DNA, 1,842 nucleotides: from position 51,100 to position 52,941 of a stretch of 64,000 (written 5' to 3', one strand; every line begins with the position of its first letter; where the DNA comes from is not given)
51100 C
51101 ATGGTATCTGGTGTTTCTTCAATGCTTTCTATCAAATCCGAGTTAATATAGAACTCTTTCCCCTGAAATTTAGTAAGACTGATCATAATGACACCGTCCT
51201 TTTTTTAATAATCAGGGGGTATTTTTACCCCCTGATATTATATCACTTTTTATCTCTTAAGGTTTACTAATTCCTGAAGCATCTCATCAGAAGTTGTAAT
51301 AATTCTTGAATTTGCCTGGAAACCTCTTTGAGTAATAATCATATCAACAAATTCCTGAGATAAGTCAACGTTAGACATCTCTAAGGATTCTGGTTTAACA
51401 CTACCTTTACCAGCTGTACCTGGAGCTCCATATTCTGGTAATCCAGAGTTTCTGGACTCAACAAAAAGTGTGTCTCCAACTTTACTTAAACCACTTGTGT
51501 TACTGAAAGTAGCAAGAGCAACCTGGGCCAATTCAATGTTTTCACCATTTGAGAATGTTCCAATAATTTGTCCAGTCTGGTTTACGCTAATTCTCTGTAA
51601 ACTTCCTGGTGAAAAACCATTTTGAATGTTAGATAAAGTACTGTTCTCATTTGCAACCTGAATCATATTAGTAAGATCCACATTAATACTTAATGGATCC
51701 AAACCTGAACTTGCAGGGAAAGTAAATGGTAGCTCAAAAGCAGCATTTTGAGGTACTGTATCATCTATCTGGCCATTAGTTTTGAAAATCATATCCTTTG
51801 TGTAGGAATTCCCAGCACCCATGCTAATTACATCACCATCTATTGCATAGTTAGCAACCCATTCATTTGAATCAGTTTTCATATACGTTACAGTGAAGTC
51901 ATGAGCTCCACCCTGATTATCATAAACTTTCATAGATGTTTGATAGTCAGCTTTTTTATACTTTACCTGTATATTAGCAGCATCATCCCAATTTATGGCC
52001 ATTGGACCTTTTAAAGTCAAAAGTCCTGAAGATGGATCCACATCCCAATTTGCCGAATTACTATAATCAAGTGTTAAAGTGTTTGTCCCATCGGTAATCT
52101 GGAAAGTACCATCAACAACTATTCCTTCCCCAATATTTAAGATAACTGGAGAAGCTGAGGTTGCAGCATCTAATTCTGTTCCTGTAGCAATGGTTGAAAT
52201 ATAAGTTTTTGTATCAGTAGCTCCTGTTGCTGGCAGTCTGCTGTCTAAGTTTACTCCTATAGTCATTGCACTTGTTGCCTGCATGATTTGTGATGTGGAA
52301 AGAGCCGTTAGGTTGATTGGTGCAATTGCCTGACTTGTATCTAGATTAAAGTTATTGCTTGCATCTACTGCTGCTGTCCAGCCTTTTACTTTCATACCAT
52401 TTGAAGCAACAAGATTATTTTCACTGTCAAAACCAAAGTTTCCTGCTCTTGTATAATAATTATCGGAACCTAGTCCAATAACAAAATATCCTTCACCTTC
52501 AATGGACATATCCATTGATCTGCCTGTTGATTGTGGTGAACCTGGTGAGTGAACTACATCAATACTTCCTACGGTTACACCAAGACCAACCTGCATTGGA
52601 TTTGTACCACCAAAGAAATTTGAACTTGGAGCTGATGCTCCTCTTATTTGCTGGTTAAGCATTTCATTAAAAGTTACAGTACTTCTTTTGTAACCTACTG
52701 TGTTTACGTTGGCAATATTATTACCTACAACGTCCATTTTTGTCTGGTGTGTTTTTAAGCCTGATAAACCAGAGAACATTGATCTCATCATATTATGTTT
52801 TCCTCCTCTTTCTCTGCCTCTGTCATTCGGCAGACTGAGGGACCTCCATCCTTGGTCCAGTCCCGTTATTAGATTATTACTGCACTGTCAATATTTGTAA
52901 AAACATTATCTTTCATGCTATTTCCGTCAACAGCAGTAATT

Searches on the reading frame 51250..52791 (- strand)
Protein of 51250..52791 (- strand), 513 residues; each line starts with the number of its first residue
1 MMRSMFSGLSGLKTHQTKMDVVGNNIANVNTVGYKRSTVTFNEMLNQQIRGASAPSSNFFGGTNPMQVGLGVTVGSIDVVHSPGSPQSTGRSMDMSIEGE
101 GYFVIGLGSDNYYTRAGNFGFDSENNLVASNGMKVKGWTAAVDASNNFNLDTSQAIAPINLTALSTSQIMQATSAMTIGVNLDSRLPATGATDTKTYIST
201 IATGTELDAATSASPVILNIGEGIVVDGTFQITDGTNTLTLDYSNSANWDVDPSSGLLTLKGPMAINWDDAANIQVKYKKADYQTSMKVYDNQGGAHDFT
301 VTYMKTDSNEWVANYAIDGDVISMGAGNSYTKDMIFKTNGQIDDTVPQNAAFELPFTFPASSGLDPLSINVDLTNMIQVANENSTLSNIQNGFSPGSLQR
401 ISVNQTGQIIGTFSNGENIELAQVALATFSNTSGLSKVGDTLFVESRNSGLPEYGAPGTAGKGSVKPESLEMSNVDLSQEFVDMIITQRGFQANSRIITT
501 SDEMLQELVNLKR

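Call 56: search_protein_families(library=pfam, proteins=[window:51250-52791:-], max_evalue=1e-15)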
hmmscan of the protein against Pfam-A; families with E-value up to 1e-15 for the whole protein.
window:51250-52791:- (513 aa): 2 families
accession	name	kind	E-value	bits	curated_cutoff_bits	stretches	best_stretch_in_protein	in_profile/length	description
PF06429.18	Flg_bbr_C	-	4.1e-17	61.9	23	1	469-511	4-46/46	Flagellar basal body rod FlgEFG protein C-terminal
PF07559.19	FlgE_D2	-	4.7e-17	63.2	22.7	1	279-393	18-142/142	Flagellar basal body protein FlaE D2 domain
